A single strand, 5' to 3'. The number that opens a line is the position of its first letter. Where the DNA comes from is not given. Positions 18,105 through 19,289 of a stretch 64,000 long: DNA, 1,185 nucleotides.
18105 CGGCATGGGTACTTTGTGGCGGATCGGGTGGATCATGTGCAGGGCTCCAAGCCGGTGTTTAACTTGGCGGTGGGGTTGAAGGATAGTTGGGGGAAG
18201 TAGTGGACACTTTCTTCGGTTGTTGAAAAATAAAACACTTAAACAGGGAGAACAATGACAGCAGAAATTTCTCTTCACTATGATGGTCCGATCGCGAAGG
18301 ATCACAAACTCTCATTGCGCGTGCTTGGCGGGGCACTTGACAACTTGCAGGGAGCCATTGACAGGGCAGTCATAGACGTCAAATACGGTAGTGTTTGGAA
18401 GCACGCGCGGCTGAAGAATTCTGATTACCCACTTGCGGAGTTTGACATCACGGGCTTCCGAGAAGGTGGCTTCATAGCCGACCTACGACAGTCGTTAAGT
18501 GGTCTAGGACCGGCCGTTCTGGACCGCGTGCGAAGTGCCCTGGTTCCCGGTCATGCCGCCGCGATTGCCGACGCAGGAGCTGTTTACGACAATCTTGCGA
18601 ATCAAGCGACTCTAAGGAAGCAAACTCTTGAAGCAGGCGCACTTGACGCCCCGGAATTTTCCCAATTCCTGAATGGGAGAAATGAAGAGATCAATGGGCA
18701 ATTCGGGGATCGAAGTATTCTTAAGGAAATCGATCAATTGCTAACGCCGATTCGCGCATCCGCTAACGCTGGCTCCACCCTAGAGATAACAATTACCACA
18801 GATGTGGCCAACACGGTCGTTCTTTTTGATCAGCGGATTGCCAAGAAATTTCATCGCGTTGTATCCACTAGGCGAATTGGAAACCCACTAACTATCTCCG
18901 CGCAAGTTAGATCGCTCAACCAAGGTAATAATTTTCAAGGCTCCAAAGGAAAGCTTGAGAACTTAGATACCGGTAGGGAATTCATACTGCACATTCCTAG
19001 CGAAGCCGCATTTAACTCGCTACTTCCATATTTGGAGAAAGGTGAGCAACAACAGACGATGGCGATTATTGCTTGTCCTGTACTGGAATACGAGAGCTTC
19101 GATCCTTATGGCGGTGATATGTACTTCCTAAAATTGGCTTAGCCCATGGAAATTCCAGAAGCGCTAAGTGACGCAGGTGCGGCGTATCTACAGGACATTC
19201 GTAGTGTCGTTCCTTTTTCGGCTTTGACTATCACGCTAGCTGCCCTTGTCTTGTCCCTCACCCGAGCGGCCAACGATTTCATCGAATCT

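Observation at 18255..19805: Unknown two-gene operon (soluble 295 aa + ~4-TM 219 aa): candidate anti-phage system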

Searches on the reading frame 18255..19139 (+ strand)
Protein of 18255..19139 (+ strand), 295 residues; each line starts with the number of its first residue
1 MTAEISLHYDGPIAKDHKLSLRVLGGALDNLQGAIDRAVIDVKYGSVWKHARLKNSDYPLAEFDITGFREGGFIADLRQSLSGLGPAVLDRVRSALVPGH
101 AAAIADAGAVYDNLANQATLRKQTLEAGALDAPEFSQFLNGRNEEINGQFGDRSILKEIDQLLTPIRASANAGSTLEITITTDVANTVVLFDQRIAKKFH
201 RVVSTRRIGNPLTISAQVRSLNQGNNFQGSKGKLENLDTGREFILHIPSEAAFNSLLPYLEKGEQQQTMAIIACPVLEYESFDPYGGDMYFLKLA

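Call 7: search_protein_families(library=pfam, proteins=[window:18255-19139:+], max_evalue=1)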
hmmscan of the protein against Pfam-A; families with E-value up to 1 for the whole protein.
window:18255-19139:+ (295 aa): 1 family
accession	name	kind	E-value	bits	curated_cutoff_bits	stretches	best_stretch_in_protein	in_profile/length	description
PF25678.1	DUF7946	-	0.17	12.4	27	1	5-29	1-25/183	Domain of unknown function (DUF7946)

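Call 8: search_protein_families(library=padloc, proteins=[window:18255-19139:+], max_evalue=1)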
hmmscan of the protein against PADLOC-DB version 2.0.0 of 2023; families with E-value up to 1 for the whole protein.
window:18255-19139:+ (295 aa): 0 families

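Call 9: search_protein_families(library=ncbifam, proteins=[window:18255-19139:+], max_evalue=1)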
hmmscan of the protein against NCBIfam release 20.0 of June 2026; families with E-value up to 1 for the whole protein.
window:18255-19139:+ (295 aa): 2 families
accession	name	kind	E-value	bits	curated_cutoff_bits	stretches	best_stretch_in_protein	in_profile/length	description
NF053583.1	LAPAL_fam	equivalog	0.0012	18.3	60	1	5-104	1-89/292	LAPAL motif-containing putative phage structural protein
NF011009.0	PRK14435.1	equivalog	0.12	12.5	119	0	229-273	29-73/90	acylphosphatase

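Call 10: search_protein_families(library=phrogs, proteins=[window:18255-19139:+], max_evalue=1)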
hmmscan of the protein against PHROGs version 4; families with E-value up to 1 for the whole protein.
window:18255-19139:+ (295 aa): 2 families
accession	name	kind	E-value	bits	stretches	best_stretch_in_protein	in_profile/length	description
phrog_28486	-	unknown function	1.4e-53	183.4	1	5-295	18-299/299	-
phrog_3243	-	unknown function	0.00023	21.5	1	2-84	9-76/293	-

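Call 11: find_homologous_proteins(query=window:18255-19139:+)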
Query window:18255-19139:+ (295 aa): 41 proteins with E <= 0.001 among 4150 candidates.
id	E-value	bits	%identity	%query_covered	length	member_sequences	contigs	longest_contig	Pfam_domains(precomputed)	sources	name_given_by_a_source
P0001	3.6e-190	648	100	100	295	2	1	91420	-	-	-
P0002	4.9e-167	572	87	100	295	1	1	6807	-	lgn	-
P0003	1.7e-164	564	85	100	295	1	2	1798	-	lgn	-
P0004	1.4e-142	492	75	100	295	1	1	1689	-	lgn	-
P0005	1.8e-131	456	71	100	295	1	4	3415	-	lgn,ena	-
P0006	3.5e-126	438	67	100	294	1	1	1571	-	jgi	jgi:hypothetical protein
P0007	1.9e-124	433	68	99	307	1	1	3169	-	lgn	-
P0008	7.5e-112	391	86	73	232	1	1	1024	-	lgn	-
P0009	5.6e-72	261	45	98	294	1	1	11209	-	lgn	-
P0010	2.2e-65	239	43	98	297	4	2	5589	-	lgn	-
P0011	2.5e-65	239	43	99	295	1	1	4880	-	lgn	-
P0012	3.9e-65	238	43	98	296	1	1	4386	-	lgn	-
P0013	8.8e-65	237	41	98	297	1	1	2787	-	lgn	-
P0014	1.9e-64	236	42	98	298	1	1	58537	-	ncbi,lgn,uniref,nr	ncbi:hypothetical protein G3N95_36960 [Paraburkholderia sp. Tr-20389]|uniref:hypothetical protein n=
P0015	2.2e-64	236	43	98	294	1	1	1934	-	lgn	-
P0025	4.2e-60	222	41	98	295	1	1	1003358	-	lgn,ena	-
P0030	4.0e-55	205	40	99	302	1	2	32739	-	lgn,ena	-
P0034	5.4e-54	202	39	99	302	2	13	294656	-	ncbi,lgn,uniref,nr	ncbi:hypothetical protein [Burkholderia stagnalis]|uniref:hypothetical protein n=1 Tax=Burkholderia 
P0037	7.0e-52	195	39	99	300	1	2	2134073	-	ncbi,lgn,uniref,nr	ncbi:hypothetical protein LBW56_23595 [Ralstonia solanacearum]|uniref:hypothetical protein n=1 Tax=R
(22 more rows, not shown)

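Call 13: find_encoding_contigs(protein=P0037, flank=8000, max_places=3)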
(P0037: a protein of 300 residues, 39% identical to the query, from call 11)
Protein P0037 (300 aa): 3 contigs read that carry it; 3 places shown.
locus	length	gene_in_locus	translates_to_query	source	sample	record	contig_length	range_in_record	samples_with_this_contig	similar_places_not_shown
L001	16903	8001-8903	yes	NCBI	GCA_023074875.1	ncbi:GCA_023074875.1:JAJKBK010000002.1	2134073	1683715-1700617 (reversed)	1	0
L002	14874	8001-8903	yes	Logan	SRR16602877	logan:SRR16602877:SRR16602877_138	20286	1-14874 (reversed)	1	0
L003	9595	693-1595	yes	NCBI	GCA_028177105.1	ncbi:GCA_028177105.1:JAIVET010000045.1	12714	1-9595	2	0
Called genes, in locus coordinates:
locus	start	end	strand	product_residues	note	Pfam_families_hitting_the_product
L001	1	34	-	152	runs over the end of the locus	PF00376:MerR, PF13411:MerR_1, PF09278:MerR-DNA-bind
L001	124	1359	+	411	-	PF00724:Oxidored_FMN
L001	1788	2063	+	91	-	-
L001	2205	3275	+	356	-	PF24684:Vgb_lyase, PF07494:Reg_prop (faint), PF08450:SGL (faint), PF24684:Vgb_lyase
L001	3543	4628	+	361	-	PF04632:FUSC, PF13515:FUSC_2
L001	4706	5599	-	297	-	PF00892:EamA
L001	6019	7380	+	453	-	PF17158:MASE4, PF17159:MASE3 (weak), PF00990:GGDEF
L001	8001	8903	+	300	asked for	-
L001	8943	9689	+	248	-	-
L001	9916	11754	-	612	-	PF08378:NERD, PF00580:UvrD-helicase (weak), PF13245:AAA_19, PF13604:AAA_30 (weak), PF01443:Viral_helicase1 (faint), PF13361:UvrD_C, PF13538:UvrD_C_2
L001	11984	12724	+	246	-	PF00149:Metallophos, PF12850:Metallophos_2, PF14582:Metallophos_3 (faint)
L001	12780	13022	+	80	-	-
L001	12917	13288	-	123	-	-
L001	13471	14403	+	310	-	PF10001:DUF2242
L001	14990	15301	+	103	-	PF04221:RelB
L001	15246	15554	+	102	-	PF15738:YafQ_toxin, PF05016:ParE_toxin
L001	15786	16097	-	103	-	PF15731:MqsA_antitoxin (weak)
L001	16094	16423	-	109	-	-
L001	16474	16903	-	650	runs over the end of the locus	PF06506:PrpR_N, PF00989:PAS (faint), PF00158:Sigma54_activat, PF01078:Mg_chelatase (faint), PF14532:Sigma54_activ_2, PF07728:AAA_5 (weak), PF25601:AAA_lid_14, PF02954:HTH_8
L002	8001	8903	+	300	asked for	-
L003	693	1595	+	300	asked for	-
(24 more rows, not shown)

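Call 14: find_encoding_contigs(protein=P0034, flank=8000, max_places=3)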
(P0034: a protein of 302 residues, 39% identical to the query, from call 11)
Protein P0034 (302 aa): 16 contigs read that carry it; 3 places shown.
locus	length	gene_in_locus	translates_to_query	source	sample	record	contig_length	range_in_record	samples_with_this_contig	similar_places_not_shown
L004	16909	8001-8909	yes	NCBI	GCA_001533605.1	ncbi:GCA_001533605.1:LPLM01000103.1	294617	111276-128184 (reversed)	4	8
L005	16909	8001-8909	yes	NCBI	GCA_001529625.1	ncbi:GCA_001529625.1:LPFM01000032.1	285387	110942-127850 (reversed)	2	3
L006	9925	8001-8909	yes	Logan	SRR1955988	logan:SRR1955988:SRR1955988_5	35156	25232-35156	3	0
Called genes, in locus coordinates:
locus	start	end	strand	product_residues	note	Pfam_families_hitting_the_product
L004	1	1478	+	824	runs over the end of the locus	-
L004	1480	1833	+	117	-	-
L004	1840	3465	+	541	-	PF22530:Terminase-T7_RNaseH-like (weak)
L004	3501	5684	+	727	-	-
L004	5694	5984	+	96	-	-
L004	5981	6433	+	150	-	PF08291:Peptidase_M15_3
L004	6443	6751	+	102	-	PF04550:Phage_holin_3_2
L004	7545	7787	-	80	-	-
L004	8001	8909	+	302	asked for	-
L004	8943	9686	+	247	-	-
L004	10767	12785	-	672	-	PF01757:Acyl_transf_3, PF19040:SGNH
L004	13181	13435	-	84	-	-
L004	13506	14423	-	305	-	PF00126:HTH_1, PF03466:LysR_substrate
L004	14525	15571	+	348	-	PF04371:PAD_porph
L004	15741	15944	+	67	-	-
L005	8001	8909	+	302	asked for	-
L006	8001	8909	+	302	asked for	-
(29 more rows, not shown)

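Call 17: find_encoding_contigs(protein=P0025, flank=8000, max_places=2)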
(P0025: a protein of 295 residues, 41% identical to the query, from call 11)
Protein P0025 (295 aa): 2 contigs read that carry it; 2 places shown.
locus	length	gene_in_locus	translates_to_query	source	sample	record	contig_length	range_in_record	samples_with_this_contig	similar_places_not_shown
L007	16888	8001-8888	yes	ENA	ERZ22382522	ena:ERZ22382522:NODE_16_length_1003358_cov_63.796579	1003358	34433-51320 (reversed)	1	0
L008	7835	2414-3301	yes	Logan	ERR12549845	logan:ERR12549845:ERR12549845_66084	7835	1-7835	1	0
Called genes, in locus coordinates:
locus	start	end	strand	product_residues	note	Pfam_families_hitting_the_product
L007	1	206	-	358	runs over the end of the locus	PF09994:T6SS_Tle1-like_cat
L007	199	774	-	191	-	-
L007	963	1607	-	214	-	-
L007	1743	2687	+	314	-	PF20434:BD-FAE, PF07859:Abhydrolase_3 (weak), PF00326:Peptidase_S9 (weak)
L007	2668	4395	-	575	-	-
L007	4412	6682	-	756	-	PF02534:T4SS-DNA_transf, PF10412:TrwB_AAD_bind, PF12696:TraG-D_C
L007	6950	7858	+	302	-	PF13391:HNH_2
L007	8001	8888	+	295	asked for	-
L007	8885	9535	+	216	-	-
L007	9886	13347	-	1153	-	PF07693:KAP_NTPase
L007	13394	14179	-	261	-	PF12637:TSCPD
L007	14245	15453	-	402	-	-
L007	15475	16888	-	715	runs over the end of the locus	PF00317:Ribonuc_red_lgN (weak), PF02867:Ribonuc_red_lgC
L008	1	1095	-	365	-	?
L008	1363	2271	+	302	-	PF13391:HNH_2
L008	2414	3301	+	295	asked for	-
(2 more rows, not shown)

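Call 18: find_encoding_contigs(protein=P0014, flank=8000, max_places=2)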
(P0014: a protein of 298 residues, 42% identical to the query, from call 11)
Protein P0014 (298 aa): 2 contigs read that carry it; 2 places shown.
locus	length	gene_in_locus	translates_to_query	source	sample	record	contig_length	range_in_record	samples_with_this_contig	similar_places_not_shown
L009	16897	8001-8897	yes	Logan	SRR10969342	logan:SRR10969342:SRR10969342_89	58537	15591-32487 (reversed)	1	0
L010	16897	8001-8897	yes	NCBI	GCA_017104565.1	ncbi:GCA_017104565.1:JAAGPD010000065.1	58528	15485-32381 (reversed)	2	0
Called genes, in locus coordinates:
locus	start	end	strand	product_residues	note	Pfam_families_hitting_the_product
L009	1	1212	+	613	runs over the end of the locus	PF00512:HisKA, PF02518:HATPase_c, PF00072:Response_reg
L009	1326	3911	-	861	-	PF13188:PAS_8 (faint), PF00989:PAS, PF08447:PAS_3 (weak), PF08448:PAS_4, PF13426:PAS_9, PF00990:GGDEF, PF00563:EAL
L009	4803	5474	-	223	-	PF18974:DUF5710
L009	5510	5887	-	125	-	-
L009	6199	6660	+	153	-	PF13274:SocA_Panacea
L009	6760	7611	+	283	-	-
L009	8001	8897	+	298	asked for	-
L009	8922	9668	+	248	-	-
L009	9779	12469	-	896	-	PF00270:DEAD (weak), PF04851:ResIII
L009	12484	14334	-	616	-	PF01555:N6_N4_Mtase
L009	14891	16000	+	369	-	PF01757:Acyl_transf_3, PF10129:OpgC_C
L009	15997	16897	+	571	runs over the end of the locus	PF07519:Tannase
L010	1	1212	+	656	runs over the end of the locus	PF00512:HisKA, PF02518:HATPase_c, PF00072:Response_reg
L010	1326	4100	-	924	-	PF13188:PAS_8 (faint), PF00989:PAS, PF08448:PAS_4, PF13426:PAS_9, PF08447:PAS_3 (weak), PF00990:GGDEF, PF00563:EAL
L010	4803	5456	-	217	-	PF18974:DUF5710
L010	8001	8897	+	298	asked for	-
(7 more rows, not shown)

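Call 25: find_encoding_contigs(protein=P0002, flank=8000, max_places=2)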
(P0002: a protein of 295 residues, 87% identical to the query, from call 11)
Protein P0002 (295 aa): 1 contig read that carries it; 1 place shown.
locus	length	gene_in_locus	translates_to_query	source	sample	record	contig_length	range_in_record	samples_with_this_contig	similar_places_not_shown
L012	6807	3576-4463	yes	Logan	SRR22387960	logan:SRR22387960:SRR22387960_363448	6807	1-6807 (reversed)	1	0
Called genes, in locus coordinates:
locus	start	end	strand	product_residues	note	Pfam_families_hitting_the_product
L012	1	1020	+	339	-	?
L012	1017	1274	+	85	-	PF14076:DUF4258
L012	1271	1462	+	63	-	PF10049:DUF2283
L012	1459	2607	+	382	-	PF02463:SMC_N, PF11398:DUF2813 (faint), PF13175:AAA_15 (weak), PF13476:AAA_23 (weak), PF13304:AAA_21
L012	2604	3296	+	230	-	PF14103:DUF4276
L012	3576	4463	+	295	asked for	-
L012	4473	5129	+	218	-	-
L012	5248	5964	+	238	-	PF13091:PLDc_2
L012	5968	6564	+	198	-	PF06414:Zeta_toxin, PF13671:AAA_33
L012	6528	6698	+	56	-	-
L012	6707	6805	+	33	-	?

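Call 26: find_encoding_contigs(protein=P0030, flank=8000, max_places=2)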
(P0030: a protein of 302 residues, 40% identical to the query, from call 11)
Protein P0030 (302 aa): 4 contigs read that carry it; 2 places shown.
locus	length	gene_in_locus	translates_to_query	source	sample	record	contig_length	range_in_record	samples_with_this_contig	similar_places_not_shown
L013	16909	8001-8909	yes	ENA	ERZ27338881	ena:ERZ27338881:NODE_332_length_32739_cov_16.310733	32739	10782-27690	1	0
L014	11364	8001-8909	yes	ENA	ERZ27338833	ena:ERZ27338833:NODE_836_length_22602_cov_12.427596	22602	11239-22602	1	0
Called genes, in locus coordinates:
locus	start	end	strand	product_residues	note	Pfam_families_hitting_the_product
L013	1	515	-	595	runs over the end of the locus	PF03235:GmrSD_N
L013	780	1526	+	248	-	-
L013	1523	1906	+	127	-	PF23296:DUF7079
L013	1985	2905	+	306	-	-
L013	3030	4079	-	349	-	PF10042:DUF2278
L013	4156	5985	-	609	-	PF13091:PLDc_2 (weak)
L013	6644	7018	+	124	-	-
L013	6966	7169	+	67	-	-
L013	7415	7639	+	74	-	PF08845:SymE_toxin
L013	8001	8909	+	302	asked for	-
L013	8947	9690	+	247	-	-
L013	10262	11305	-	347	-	-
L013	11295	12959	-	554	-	PF02384:N6_Mtase, PF07669:Eco57I, PF22837:M_Eco57I_C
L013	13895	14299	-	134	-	PF00034:Cytochrom_C, PF13442:Cytochrome_CBB3 (weak)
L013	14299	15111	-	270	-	PF04972:BON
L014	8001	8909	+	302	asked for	-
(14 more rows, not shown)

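Call 27: search_dna_similar(query=window:18255-19139:+, collection=phages, mode=protein, max_evalue=0.001)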
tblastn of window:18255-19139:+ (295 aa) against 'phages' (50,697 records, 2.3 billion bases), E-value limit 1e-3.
No match.

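Call 28: predict_structure(alignment_id=A1)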
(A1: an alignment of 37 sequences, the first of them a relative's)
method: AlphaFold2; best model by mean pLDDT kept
length: 295 residues; sequences in the alignment: 37
mean_pLDDT: 89.5   pTM: 0.84
mean pLDDT of the five models: 89.5, 89.3, 87.9, 87.7, 86.4
residues with pLDDT >= 90: 201; 70-90: 76; 50-70: 18; < 50: 0
segments of 3 or more residues with pLDDT < 50: none
pLDDT, mean of each block of 10 residues (from residue 1): 91 91 94 94 82 88 88 89 87 95 78 88 95 91 66 93 95 96 94 96 91 95 83 93 92 92 78 92 89 95
secondary structure, 60 per line:
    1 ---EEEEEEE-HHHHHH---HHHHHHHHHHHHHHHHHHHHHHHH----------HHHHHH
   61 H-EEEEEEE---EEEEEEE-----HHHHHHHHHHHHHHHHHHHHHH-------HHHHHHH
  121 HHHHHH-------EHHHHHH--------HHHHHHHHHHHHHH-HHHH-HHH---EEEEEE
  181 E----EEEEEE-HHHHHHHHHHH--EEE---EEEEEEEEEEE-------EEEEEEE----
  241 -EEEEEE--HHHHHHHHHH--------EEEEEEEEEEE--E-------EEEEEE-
elements in order: E4-10 H12-17 H21-44 H55-61 E63-69 E73-79 H85-106 H114-126 H135-140 H149-162 H164-167 E175-181 E186-191 H193-203 E206-208 E212-222 E230-236 E242-247 H250-259 E268-278 E289-294

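Call 31: fold_search(model_id=the predicted structure, library=pdb)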
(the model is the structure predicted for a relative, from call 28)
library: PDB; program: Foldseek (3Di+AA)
matches with E <= 10: 641; with E <= 0.001: 0
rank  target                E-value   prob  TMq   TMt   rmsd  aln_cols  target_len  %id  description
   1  1wc1_B                3.4e-03  0.60  0.18  0.23  21.4       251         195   11  Soluble adenylyl cyclase CyaC from S. platensis in complex with Rp- ATPalphaS (released 2004-12-20)
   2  6b03_A                5.7e-03  0.25  0.17  0.08  22.5       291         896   10  The crystal structure of the ferredoxin protease FusC in complex with its substrate plant ferredoxin (released 2018-06-20)
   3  6b05_A                1.0e-02  0.20  0.16  0.07  22.5       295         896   10  The Crystal Structure of the Ferredoxin Protease FusC E83A mutant in complex with Arabidopsis Ferredoxin (released 2018-06-20)
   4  9ldy_A                2.9e-02  0.09  0.13  0.07  19.2       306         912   10  Crystallization of putative zinc protease from Porphyromonas gingivalis (released 2026-01-14)
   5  9axt_Ad               3.2e-02  0.94  0.18  0.34   6.3        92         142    8  Non-translating S. pombe ribosome (released 2024-10-16)
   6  6lbu_A                5.8e-02  0.84  0.18  0.26   5.7        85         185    9  Crystal structure of yeast Stn1 and Ten1 (released 2020-07-15)
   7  4dpg_D                6.5e-02  0.94  0.20  0.13   4.6        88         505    9  Crystal Structure of Human LysRS: P38/AIMP2 Complex I (released 2013-02-13)
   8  5hgq_B                7.7e-02  0.89  0.20  0.13   4.8        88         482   10  Loa loa Lysyl-tRNA synthetase in complex with Cladosporin. (released 2016-10-26)
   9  5opt_M                8.2e-02  0.87  0.17  0.34   6.9        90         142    9  Structure of KSRP in context of Trypanosoma cruzi 40S (released 2017-11-15)
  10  4v7e_BX               8.2e-02  0.80  0.16  0.31   6.7        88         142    9  Model of the small subunit RNA based on a 5.5 A cryo-EM map of Triticum aestivum translating 80S ribosome (released 2014-07-09)
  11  4dpg_B                9.7e-02  0.90  0.20  0.12   4.7        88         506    9  Crystal Structure of Human LysRS: P38/AIMP2 Complex I (released 2013-02-13)
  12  5t2a_AS               9.7e-02  0.89  0.17  0.34   6.6        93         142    9  CryoEM structure of the Leishmania donovani 80S ribosome at 2.9 Angstrom resolution (released 2017-01-25)
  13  9bh5_AX               9.7e-02  0.87  0.18  0.34   6.4        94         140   11  High-resolution C. elegans 80S ribosome structure - class 1 (released 2024-09-04)
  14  6cqk_C                1.0e-01  0.87  0.19  0.54   5.7        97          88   13  Crystal Structure of mitochondrial single-stranded DNA binding proteins from S. cerevisiae, Rim1 (Form1) (released 2018-05-30)
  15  9dpl_B                1.0e-01  0.60  0.17  0.11   6.7        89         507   13  Human LysRS bound to cellular modified tRNA-Lys3 and AIMP2 (released 2025-03-12)
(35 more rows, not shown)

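Call 32: fold_search(model_id=the predicted structure, library=viral)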
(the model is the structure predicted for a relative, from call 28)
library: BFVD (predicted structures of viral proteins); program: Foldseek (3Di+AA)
matches with E <= 10: 491; with E <= 0.001: 4
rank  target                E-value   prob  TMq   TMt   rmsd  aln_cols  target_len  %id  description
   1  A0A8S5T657            1.8e-11  1.00  0.34  0.36  13.9       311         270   10  Uncharacterized protein [Myoviridae sp. ctLIM9]
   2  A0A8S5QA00            1.4e-09  1.00  0.38  0.32  11.0       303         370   11  DUF6575 domain-containing protein [Siphoviridae sp. ctoic9]
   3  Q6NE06                1.9e-08  1.00  0.47  0.38  12.5       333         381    9  Uncharacterized protein [Leptospira phage LE1]
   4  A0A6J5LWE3            4.2e-04  0.89  0.18  0.25  21.6       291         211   10  Uncharacterized protein [uncultured Caudovirales phage]
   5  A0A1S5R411            5.3e-03  0.77  0.19  0.28  20.5       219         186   15  Uncharacterized protein [Pseudomonas phage pf16]
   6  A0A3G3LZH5            6.7e-03  0.99  0.19  0.28   4.5        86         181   14  SsDNA binding protein [Brevibacterium phage Cantare]
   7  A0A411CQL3            7.5e-03  0.44  0.17  0.18  17.9       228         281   13  SsDNA binding protein [Arthrobacter phage Sonali]
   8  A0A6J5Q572            1.4e-02  0.30  0.19  0.22  23.2       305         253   11  Uncharacterized protein [uncultured Caudovirales phage]
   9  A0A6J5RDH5            1.5e-02  0.35  0.19  0.15  21.0       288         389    8  Uncharacterized protein [uncultured Caudovirales phage]
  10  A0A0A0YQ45            2.1e-02  0.98  0.19  0.39   4.7        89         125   13  Uncharacterized protein [Citrobacter phage Moon]
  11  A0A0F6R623            2.7e-02  0.28  0.17  0.24  20.6       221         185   10  Uncharacterized protein [Sinorhizobium phage phiM9]
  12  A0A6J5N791            3.2e-02  0.44  0.18  0.20  17.0       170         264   13  Uncharacterized protein [uncultured Caudovirales phage]
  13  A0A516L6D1            3.4e-02  0.23  0.19  0.17  21.3       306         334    9  (no name in the UniProt tables at hand)
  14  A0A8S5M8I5            3.8e-02  0.66  0.18  0.19  12.9       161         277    4  Prokaryotic membrane lipoprotein lipid attachment site [Caudovirales sp. ctCiv1]
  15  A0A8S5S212            4.3e-02  0.96  0.21  0.53   6.2       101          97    8  Uncharacterized protein [Siphoviridae sp. ctCIv11]
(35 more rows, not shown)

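Call 33: search_protein_representatives(alignment_id=A1)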
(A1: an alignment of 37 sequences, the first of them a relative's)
Query: 37 sequences, 296 profile positions. Proteins with E-value up to 0.001 (for the whole library): 166; up to 1e-10: 148; up to 1e-30: 112. The best 150 are listed.
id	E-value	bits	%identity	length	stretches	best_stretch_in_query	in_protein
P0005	2.0e-116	404.8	-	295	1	2-292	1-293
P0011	2.2e-108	378.4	-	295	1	5-293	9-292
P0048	2.0e-105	368.7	-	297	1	3-293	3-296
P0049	2.3e-99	348.8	-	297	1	2-294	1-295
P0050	4.3e-97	341.3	-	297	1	3-293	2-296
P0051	4.0e-92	325.0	-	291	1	4-292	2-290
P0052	2.5e-90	319.1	-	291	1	3-294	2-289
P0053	5.0e-90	318.1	-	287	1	5-293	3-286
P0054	3.0e-88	312.3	-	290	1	4-292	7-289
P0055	4.5e-87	308.4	-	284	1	4-292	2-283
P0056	6.0e-87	308.0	-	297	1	2-293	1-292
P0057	1.3e-86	307.0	-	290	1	4-294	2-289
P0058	9.0e-83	294.3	-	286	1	3-292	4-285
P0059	5.3e-82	291.8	-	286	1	4-293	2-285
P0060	3.7e-79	282.5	-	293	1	3-294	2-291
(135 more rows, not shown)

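Call 34: find_related_loci(query=A1, collection=genome_contigs, flank=7000)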
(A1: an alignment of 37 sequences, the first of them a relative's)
Query A1 (295 aa) in genome_contigs; peptide patterns used: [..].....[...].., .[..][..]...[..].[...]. (x = any residue, [..] = any of these).
40 stretches matched a pattern; 18 encode a relative of the query (tblastn E <= 1e-3); 17 distinct loci.
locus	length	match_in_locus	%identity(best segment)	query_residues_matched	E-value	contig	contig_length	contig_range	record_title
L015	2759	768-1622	41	5-294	2e-70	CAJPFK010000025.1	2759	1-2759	Methylophilaceae bacterium isolate MTYP genome assembly, contig: CONTIG_25, whole genome shotgun sequence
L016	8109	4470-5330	41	5-294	3e-64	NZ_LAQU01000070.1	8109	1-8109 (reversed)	Robbsia andropogonis strain ICMP2807 contig00070, whole genome shotgun sequence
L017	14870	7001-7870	40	1-294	6e-63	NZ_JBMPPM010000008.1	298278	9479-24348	Undibacterium sp. TJN25 NODE_8_length_298278_cov_37.329186_8, whole genome shotgun sequence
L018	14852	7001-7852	37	3-294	7e-59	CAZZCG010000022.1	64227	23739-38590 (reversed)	MAG TPA_asm: uncultured Synechococcus sp. isolate SRP242652_co2_80 genome assembly, contig: NODE_580_length_64227_cov_11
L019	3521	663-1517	36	3-294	6e-57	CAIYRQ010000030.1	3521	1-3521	MAG: uncultured beta proteobacterium isolate MJ-2014_bin-0891 genome assembly, contig: bin-0891:030/297, whole genome sh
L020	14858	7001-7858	34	3-295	2e-55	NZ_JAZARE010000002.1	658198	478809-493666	Ideonella sp. BN130291 contig2, whole genome shotgun sequence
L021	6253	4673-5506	37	5-294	3e-55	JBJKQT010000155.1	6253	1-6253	MAG: Desulfocapsaceae bacterium isolate Bin_41 S1Ck127_3855535_flag_0_multi_14.1064_len_6253, whole genome shotgun seque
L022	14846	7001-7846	35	1-295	5e-53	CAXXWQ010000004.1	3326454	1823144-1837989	MAG: uncultured Desulfosarcina sp. isolate addc1e71-6912-457b-9547-3a5b1613f324 genome assembly, contig: contig_4, whole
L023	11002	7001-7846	33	1-295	2e-52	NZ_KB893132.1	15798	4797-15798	Desulfobacter curvatus DSM 3379 B147DRAFT_scaffold_98.99, whole genome shotgun sequence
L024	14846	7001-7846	34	2-292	2e-48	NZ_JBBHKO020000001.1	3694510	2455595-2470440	Stenotrophomonas sp. AB1(2024) strain AB1 contig1, whole genome shotgun sequence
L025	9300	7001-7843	36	5-294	4e-48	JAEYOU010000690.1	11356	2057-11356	MAG: Proteobacteria bacterium isolate OH_CBB_164 k127_2314567, whole genome shotgun sequence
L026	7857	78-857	35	27-294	4e-44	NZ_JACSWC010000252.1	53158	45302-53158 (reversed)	Halomicronema sp. CCY15110 CCY15110_252, whole genome shotgun sequence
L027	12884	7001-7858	31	3-295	2e-42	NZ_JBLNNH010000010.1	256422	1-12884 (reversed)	Variovorax sp. tm tm_draft_10, whole genome shotgun sequence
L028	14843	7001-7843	32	5-294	2e-40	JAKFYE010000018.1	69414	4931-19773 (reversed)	MAG: Bdellovibrionales bacterium isolate ND5_Bin_38_2 ND5_0000309, whole genome shotgun sequence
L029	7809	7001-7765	32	2-259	4e-39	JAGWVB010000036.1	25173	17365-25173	MAG: Burkholderiales bacterium isolate REEB41 contig-150_2381, whole genome shotgun sequence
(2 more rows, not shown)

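Call 35: find_related_loci(query=A1, collection=viral_contigs, flank=7000)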
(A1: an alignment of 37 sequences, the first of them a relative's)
Query A1 (295 aa) in viral_contigs; peptide patterns used: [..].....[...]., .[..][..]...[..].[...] (x = any residue, [..] = any of these).
33 stretches matched a pattern; 2 encode a relative of the query (tblastn E <= 1e-3); 2 distinct loci.
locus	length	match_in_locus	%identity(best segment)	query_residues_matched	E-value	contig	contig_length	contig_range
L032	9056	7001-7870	39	1-294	2e-62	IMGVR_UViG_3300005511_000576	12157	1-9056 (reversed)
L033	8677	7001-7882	39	3-294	3e-61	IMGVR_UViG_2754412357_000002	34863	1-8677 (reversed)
